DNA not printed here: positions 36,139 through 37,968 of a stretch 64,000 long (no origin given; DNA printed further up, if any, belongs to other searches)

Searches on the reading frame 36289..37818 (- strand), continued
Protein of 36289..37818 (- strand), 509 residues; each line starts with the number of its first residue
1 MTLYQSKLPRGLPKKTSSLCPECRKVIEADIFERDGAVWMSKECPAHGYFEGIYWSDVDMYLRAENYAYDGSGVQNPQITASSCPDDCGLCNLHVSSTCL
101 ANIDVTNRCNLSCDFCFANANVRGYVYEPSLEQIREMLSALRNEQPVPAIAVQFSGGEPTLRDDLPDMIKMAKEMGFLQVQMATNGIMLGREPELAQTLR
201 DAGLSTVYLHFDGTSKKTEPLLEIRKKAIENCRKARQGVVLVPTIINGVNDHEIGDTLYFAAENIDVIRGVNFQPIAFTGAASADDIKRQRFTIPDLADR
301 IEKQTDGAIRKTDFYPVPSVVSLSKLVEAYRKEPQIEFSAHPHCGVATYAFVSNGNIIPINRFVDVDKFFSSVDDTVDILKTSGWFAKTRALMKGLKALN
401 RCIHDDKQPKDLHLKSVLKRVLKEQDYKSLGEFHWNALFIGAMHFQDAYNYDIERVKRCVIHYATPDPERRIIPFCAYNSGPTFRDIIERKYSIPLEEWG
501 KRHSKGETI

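Call 8: find_homologous_proteins(query=window:36289-37818:-, max_evalue=1e-10)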
Query window:36289-37818:- (509 aa): 7965 proteins with E <= 1e-10 among 8000 candidates; the best 120 are listed.
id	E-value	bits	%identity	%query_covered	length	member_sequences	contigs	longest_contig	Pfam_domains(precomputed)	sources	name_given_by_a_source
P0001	0.0e+0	1080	90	99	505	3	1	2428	PF23545.2,PF04055.28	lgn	-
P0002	0.0e+0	1019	88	99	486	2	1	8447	PF23545.2,PF04055.28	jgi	-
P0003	0.0e+0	1016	85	99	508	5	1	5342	PF23545.2,PF04055.28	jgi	-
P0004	8.4e-276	933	77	98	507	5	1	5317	PF23545.2,PF04055.28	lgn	-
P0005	1.7e-268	909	74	99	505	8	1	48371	PF23545.2,PF04055.28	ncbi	-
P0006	5.3e-266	901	74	99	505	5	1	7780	PF23545.2,PF04055.28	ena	-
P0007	7.0e-231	785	63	99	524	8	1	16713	PF23545.2,PF04055.28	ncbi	-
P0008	1.5e-228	778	62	99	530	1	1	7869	PF23545.2,PF04055.28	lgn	-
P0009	2.1e-228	777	64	100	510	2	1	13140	PF23545.2,PF04055.28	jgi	-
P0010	2.3e-228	777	65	99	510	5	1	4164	PF23545.2,PF04055.28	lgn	-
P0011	4.5e-225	766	62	99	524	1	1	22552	PF23545.2,PF04055.28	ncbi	-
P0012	4.7e-225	766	63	100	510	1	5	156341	PF23545.2,PF04055.28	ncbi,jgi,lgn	jgi:hypothetical protein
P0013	1.1e-220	752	64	100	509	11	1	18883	PF23545.2,PF04055.28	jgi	-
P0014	9.4e-219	745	61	99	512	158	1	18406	PF23545.2,PF04055.28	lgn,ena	-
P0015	3.9e-218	743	61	99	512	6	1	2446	PF23545.2,PF04055.28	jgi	-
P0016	4.1e-216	737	62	100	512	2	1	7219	PF23545.2,PF04055.28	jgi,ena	-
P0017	4.2e-216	737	62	97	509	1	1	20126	PF23545.2,PF04055.28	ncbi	-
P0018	1.2e-215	735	61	99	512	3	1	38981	PF23545.2,PF04055.28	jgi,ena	-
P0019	1.7e-214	731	61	97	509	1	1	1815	PF23545.2,PF04055.28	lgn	-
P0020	2.7e-214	731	61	99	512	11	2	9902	PF23545.2,PF04055.28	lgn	-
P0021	4.1e-214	730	61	99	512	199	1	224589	PF23545.2,PF04055.28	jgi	-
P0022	5.1e-214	730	62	99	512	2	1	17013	PF23545.2,PF04055.28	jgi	jgi:tetraether lipid synthase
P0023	5.5e-214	730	61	97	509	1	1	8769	PF23545.2,PF04055.28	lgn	-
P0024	1.4e-212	725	61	99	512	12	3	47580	PF23545.2,PF04055.28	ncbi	ncbi:MAG: tetraether lipid synthase Tes [Halobacteriota archaeon]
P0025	1.5e-212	725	60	100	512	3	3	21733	PF23545.2,PF04055.28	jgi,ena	-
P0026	9.0e-212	722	61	99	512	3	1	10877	PF23545.2,PF04055.28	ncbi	-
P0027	2.8e-211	721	60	100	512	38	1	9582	PF23545.2,PF04055.28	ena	-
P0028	1.0e-210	719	60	97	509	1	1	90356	PF23545.2,PF04055.28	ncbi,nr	ncbi:radical SAM protein [archaeon SCG-AAA382B04]|nr:radical SAM protein [archaeon SCG-AAA382B04]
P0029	2.1e-210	718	61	98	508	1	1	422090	PF23545.2,PF04055.28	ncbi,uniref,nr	ncbi:MAG: 7,8-dihydro-6-hydroxymethylpterin dimethyltransferase [Candidatus Methanohalarchaeum therm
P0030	3.7e-210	717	59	97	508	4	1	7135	PF23545.2,PF04055.28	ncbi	-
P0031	1.3e-208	712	58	99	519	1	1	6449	PF23545.2,PF04055.28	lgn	-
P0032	1.6e-204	698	59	97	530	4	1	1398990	PF23545.2,PF04055.28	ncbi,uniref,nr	ncbi:tetraether lipid synthase Tes [Methanonatronarchaeum sp. AMET6-2]|uniref:tetraether lipid synth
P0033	1.7e-204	698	57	99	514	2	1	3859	PF23545.2,PF04055.28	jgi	-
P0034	3.6e-200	684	58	96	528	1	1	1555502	PF23545.2,PF04055.28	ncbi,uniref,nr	ncbi:tetraether lipid synthase Tes [Methanonatronarchaeum sp. AMET-Sl]|uniref:tetraether lipid synth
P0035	1.7e-199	682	59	99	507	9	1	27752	PF23545.2,PF04055.28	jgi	-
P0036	2.1e-198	678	58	97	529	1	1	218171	PF23545.2,PF04055.28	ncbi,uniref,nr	ncbi:7,8-dihydro-6-hydroxymethylpterin dimethyltransferase [Methanonatronarchaeum thermophilum]|unir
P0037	4.8e-194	664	59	95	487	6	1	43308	PF23545.2,PF04055.28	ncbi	ncbi:MAG: tetraether lipid synthase Tes [Methanomicrobiales archaeon]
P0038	1.7e-193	662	58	94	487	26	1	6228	PF23545.2,PF04055.28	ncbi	-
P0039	2.9e-193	661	57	96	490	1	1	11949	PF23545.2,PF04055.28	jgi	jgi:tetraether lipid synthase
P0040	1.7e-192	659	56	95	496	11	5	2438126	PF23545.2,PF04055.28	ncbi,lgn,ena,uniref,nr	ncbi:radical SAM protein [Methanomicrobium antiquum]|uniref:Radical SAM protein n=1 Tax=Methanomicro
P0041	2.0e-192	658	57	95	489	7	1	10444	PF23545.2,PF04055.28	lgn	-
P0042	2.4e-192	658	58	95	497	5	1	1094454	PF23545.2,PF04055.28,PF13353.12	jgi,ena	-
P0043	2.7e-192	658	57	96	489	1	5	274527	PF23545.2,PF04055.28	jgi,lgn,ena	-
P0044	2.8e-192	658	56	96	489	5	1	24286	PF23545.2,PF04055.28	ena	-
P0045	5.1e-192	657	58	95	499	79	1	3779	PF23545.2,PF04055.28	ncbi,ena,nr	ncbi:MAG TPA: radical SAM protein [Methanospirillum sp.]|nr:radical SAM protein [Methanospirillum sp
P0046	7.2e-192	657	58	95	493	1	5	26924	PF23545.2,PF04055.28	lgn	-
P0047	8.4e-192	656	58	94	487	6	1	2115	PF23545.2,PF04055.28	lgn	-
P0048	1.1e-191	656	57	95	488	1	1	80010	PF23545.2,PF04055.28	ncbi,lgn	-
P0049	1.9e-191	655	57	96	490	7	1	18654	PF23545.2,PF04055.28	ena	-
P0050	2.6e-191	655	57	95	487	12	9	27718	PF23545.2,PF04055.28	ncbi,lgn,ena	-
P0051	2.7e-191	655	58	96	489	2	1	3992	PF23545.2,PF04055.28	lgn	-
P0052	5.6e-191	654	57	95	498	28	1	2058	PF23545.2,PF04055.28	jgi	jgi:uncharacterized radical SAM superfamily Fe-S cluster-containing enzyme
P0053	7.3e-191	653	57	94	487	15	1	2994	PF23545.2,PF04055.28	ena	-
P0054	7.7e-191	653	54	99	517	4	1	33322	PF23545.2,PF04055.28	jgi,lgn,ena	-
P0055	8.9e-191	653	57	94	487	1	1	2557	PF23545.2,PF04055.28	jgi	jgi:7,8-dihydro-6-hydroxymethylpterin dimethyltransferase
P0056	1.1e-190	653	57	96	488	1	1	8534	PF23545.2,PF04055.28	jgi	jgi:uncharacterized radical SAM superfamily Fe-S cluster-containing enzyme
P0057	2.7e-190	651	58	95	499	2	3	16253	PF23545.2,PF04055.28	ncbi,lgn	-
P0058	3.1e-190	651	58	96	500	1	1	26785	PF23545.2,PF04055.28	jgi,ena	-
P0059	3.3e-190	651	57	95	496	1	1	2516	PF23545.2,PF04055.28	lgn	-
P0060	6.7e-190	650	58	94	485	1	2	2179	PF23545.2,PF04055.28,PF13353.12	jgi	-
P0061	8.7e-190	650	57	95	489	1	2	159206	PF23545.2,PF04055.28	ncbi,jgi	ncbi:MAG: tetraether lipid synthase Tes [Methanoculleaceae archaeon]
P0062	1.0e-189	649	58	95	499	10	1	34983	PF23545.2,PF04055.28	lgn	-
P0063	1.0e-189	649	56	95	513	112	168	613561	PF23545.2,PF04055.28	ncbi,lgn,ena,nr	ncbi:MAG TPA: radical SAM protein [Methanocorpusculum sp.]|nr:radical SAM protein [Methanocorpusculu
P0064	1.1e-189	649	56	95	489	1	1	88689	PF23545.2,PF04055.28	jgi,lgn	jgi:uncharacterized radical SAM superfamily Fe-S cluster-containing enzyme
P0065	1.2e-189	649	58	95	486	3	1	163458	PF23545.2,PF04055.28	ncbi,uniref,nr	ncbi:radical SAM protein [Methanospirillum stamsii]|uniref:Radical SAM protein n=1 Tax=Methanospiril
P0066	1.3e-189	649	57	96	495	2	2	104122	PF23545.2,PF04055.28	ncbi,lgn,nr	ncbi:MAG: radical SAM protein [Methanomicrobiales archaeon]|nr:radical SAM protein [Methanomicrobial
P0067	1.4e-189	649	55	95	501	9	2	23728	PF23545.2,PF04055.28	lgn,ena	-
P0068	1.5e-189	649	57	95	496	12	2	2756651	PF23545.2,PF04055.28,PF13353.12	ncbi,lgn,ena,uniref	ncbi:tetraether lipid synthase Tes [Methanolacinia petrolearia]|uniref:tetraether lipid synthase Tes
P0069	1.9e-189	649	54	98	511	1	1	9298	PF23545.2,PF04055.28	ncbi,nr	ncbi:MAG: radical SAM protein [Halobacteriota archaeon]|nr:radical SAM protein [Halobacteriota archa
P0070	2.7e-189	648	57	95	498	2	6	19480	PF23545.2,PF04055.28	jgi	jgi:uncharacterized radical SAM superfamily Fe-S cluster-containing enzyme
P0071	3.8e-189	648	57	95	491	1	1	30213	PF23545.2,PF04055.28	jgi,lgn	jgi:hypothetical protein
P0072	4.1e-189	647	57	95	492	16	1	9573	PF23545.2,PF04055.28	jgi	-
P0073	5.8e-189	647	57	95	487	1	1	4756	PF23545.2,PF04055.28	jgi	jgi:7,8-dihydro-6-hydroxymethylpterin dimethyltransferase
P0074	1.1e-188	646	57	94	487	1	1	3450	PF23545.2,PF04055.28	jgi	jgi:uncharacterized radical SAM superfamily Fe-S cluster-containing enzyme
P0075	1.4e-188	646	57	95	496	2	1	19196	PF23545.2,PF04055.28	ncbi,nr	ncbi:MAG: radical SAM protein [Methanomicrobiales archaeon]|nr:radical SAM protein [Methanomicrobial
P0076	1.4e-188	646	56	96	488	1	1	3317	PF23545.2,PF04055.28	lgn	-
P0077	1.5e-188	646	55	95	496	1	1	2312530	PF23545.2,PF04055.28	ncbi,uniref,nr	ncbi:radical SAM protein [Methanoplanus sp. FWC-SCC4]|uniref:Radical SAM protein n=1 Tax=Methanochim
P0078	1.5e-188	646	55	95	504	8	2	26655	PF23545.2,PF04055.28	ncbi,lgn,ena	ncbi:Coenzyme PQQ synthesis protein E [anaerobic digester metagenome]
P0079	1.8e-188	645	57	94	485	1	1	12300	PF23545.2,PF04055.28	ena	-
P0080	1.8e-188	645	57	96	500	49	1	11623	PF23545.2,PF04055.28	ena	-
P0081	1.9e-188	645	57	95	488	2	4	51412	PF23545.2,PF04055.28,PF13353.12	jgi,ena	jgi:uncharacterized radical SAM superfamily Fe-S cluster-containing enzyme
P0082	2.2e-188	645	57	95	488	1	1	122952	PF23545.2,PF04055.28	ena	-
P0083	2.5e-188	645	56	95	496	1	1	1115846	PF23545.2,PF04055.28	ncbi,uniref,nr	ncbi:putative radical SAM superfamily Fe-S cluster-containing enzyme [Methanomicrobium sp. W14]|unir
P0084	2.8e-188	645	57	95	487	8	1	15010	PF23545.2,PF04055.28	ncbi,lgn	-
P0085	3.3e-188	645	57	96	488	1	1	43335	PF23545.2,PF04055.28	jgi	jgi:uncharacterized radical SAM superfamily Fe-S cluster-containing enzyme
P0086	3.3e-188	645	56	95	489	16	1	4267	PF23545.2,PF04055.28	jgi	jgi:uncharacterized radical SAM superfamily Fe-S cluster-containing enzyme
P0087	4.2e-188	644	55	95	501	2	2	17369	PF23545.2,PF04055.28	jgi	jgi:7,8-dihydro-6-hydroxymethylpterin dimethyltransferase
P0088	4.5e-188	644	57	95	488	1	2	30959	PF23545.2,PF04055.28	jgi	jgi:uncharacterized radical SAM superfamily Fe-S cluster-containing enzyme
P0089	4.7e-188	644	56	95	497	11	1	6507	PF23545.2,PF04055.28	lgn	-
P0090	4.8e-188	644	57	95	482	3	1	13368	PF23545.2,PF04055.28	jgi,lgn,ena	-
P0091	6.5e-188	644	54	99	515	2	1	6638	PF23545.2,PF04055.28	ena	-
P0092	8.1e-188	643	55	95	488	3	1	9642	PF23545.2,PF04055.28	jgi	jgi:uncharacterized radical SAM superfamily Fe-S cluster-containing enzyme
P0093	8.1e-188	643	57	95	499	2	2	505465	PF23545.2,PF04055.28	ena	-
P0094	8.3e-188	643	56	95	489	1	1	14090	PF23545.2,PF04055.28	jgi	jgi:7,8-dihydro-6-hydroxymethylpterin dimethyltransferase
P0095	8.5e-188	643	56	96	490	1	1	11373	PF23545.2,PF04055.28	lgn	-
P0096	1.2e-187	643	56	96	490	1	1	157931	PF23545.2,PF04055.28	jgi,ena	-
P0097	2.0e-187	642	56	95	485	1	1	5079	PF23545.2,PF04055.28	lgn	-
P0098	2.2e-187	642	57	94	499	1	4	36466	PF23545.2,PF04055.28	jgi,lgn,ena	-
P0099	2.4e-187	642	57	95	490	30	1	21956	PF23545.2,PF04055.28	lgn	-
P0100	2.7e-187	642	57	95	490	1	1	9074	PF23545.2,PF04055.28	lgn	-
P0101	2.8e-187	641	56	96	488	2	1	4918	PF23545.2,PF04055.28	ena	-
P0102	3.3e-187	641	56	95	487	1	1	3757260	PF23545.2,PF04055.28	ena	-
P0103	3.4e-187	641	57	95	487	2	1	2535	PF23545.2,PF04055.28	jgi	jgi:uncharacterized radical SAM superfamily Fe-S cluster-containing enzyme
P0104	3.4e-187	641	57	95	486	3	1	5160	PF23545.2,PF04055.28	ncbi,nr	ncbi:MAG: radical SAM protein [Methanospirillum sp.]|nr:radical SAM protein [Methanospirillum sp.]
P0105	3.4e-187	641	56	95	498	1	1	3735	PF23545.2,PF04055.28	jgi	jgi:hypothetical protein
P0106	3.5e-187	641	57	95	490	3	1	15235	PF23545.2,PF04055.28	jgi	jgi:uncharacterized radical SAM superfamily Fe-S cluster-containing enzyme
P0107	3.9e-187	641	56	96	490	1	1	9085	PF23545.2,PF04055.28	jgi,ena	-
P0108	4.2e-187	641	57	95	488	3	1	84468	PF23545.2,PF04055.28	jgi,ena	-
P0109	4.8e-187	641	56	95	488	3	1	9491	PF23545.2,PF04055.28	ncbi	-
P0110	4.8e-187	641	57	94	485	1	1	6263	PF23545.2,PF04055.28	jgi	-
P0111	5.0e-187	641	57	94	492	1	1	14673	PF23545.2,PF04055.28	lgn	-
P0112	5.2e-187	641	56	94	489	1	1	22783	PF23545.2,PF04055.28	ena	-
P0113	5.3e-187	641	56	95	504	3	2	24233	PF23545.2,PF04055.28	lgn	-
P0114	5.5e-187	640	56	95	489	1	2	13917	PF23545.2,PF04055.28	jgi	jgi:uncharacterized radical SAM superfamily Fe-S cluster-containing enzyme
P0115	5.9e-187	640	55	95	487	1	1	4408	PF23545.2,PF04055.28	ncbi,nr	ncbi:MAG: radical SAM protein [Methanomicrobiales archaeon]|nr:radical SAM protein [Methanomicrobial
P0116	7.1e-187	640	56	95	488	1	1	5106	PF23545.2,PF04055.28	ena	-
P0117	8.3e-187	640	56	95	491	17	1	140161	PF23545.2,PF04055.28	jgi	-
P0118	8.4e-187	640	55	96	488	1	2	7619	PF23545.2,PF04055.28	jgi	-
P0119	8.4e-187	640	56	95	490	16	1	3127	PF23545.2,PF04055.28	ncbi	-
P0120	1.0e-186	640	56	95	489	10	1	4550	PF23545.2,PF04055.28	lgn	-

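Call 10: find_related_loci(query=A1, collection=genome_contigs, flank=10000)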
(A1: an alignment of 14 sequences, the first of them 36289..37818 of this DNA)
Query A1 (509 aa) in genome_contigs; peptide patterns used: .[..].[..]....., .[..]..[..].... (x = any residue, [..] = any of these).
599 stretches matched a pattern (row limit reached: there are more); 589 encode a relative of the query (tblastn E <= 1e-3); the best 80 are kept; 80 distinct loci.
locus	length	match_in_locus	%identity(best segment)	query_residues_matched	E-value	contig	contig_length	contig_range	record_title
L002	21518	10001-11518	84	1-505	0e+0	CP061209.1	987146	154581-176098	MAG: Methanosarcinales archaeon isolate Met33H chromosome, complete genome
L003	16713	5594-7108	63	2-505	0e+0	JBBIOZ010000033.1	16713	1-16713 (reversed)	MAG: Methanocellales archaeon isolate TCS170221_bin_291 NODE_870_length_16713_cov_4.228479, whole genome shotgun sequenc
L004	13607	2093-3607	62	2-505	0e+0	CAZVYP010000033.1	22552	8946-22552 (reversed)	MAG TPA_asm: uncultured Methanocellales archaeon isolate binchicken_co383_63 genome assembly, contig: NODE_558_length_22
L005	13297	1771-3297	64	1-509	0e+0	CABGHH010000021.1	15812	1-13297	MAG: Candidatus Methanolliviera sp. GoM_asphalt isolate gfbio:mag-sample-1:67c8463b-6cbd-4d56-a398-d795175a9500 genome a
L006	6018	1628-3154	63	1-509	0e+0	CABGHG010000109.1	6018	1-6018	MAG: Candidatus Methanolliviera sp. GoM_oil isolate gfbio:mag-sample-2:67c8463b-6cbd-4d56-a398-d795175a9500 genome assem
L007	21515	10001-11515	62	1-505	0e+0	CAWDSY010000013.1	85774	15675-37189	MAG: Euryarchaeota archaeon isolate MFD03726.bin.3.148 genome assembly, contig: contig_56145, whole genome shotgun seque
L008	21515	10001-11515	62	1-505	0e+0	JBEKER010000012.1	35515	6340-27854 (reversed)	MAG: Halobacteriota archaeon isolate SPRUCE 210 SPRUCE_210_12, whole genome shotgun sequence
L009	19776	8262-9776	61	1-505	0e+0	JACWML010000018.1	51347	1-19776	MAG: Methanomicrobia archaeon isolate SPRUCE.2015.31.metabat2.23 SPRUCE.2015.31_scaffold_452, whole genome shotgun seque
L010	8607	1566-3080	62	1-505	0e+0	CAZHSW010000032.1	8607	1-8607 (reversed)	MAG TPA_asm: uncultured Methanomicrobia archaeon isolate SRP140028_co1_607 genome assembly, contig: k141_6443274, whole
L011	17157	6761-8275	61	1-505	0e+0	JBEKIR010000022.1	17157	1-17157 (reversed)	MAG: Halobacteriota archaeon isolate SPRUCE 304 SPRUCE_304_22, whole genome shotgun sequence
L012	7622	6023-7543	59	1-507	0e+0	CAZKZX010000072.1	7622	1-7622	MAG TPA_asm: uncultured Methanomicrobia archaeon isolate binchicken_co91_391 genome assembly, contig: NODE_13173_length_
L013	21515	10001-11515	61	12-509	0e+0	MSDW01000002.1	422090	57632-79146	MAG: Candidatus Methanohalarchaeum thermophilum isolate HMET1 HMET1_2, whole genome shotgun sequence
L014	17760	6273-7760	57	7-500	0e+0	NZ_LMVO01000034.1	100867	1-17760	Methanocorpusculum parvum strain XII contig_4, whole genome shotgun sequence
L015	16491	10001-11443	58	12-492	0e+0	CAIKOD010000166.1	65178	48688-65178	MAG: uncultured Methanomicrobiales archaeon isolate AlinenSediments_bin-0030 genome assembly, contig: bin-0030:166/186,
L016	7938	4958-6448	56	6-498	0e+0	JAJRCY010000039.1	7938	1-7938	MAG: Methanomicrobiales archaeon isolate OWC_0076 OWC_0076_scaffold08897, whole genome shotgun sequence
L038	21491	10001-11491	55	4-496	0e+0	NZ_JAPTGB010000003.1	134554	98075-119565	Methanocorpusculum petauri strain MG NODE_3_length_134554_cov_242.157, whole genome shotgun sequence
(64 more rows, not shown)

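Call 25: search_protein_families(library=pfam, proteins=[L002:13622-14227:+, L002:18163-18759:+, L002:18756-19139:+], max_evalue=0.01)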
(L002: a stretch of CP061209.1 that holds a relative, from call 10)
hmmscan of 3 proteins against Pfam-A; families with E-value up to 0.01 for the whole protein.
L002:13622-14227:+ (201 aa): 2 families
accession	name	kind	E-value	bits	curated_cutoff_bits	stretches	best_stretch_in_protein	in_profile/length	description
PF00551.24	Formyl_trans_N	-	7.3e-48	163.2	26.1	1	5-182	2-181/181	Formyl transferase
PF00240.29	ubiquitin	-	0.00054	20.1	25.4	1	154-189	12-46/72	Ubiquitin family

L002:18163-18759:+ (198 aa): 5 families
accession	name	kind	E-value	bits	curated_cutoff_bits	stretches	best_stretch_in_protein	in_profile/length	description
PF18765.7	Polbeta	-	5.7e-11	42.9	26.9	1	103-192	12-91/93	Polymerase beta, Nucleotidyltransferase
PF01909.29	NTP_transf_2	-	6.6e-09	36.5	21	1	91-187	4-91/93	Nucleotidyltransferase domain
PF14792.12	DNA_pol_B_palm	-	0.00075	20.2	25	1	89-155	8-80/113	DNA polymerase beta palm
PF24034.1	DUF7343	-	0.0044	17.3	27.6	1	32-69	23-60/62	Domain of unknown function (DUF7343)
PF20879.2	SidM_N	-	0.0052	16.5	27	1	109-141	64-96/285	SidM, N-terminal domain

L002:18756-19139:+ (127 aa): 1 family
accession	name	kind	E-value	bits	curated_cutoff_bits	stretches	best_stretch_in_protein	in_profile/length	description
PF05168.19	HEPN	-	1.7e-05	25.4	22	1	11-123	3-116/117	HEPN domain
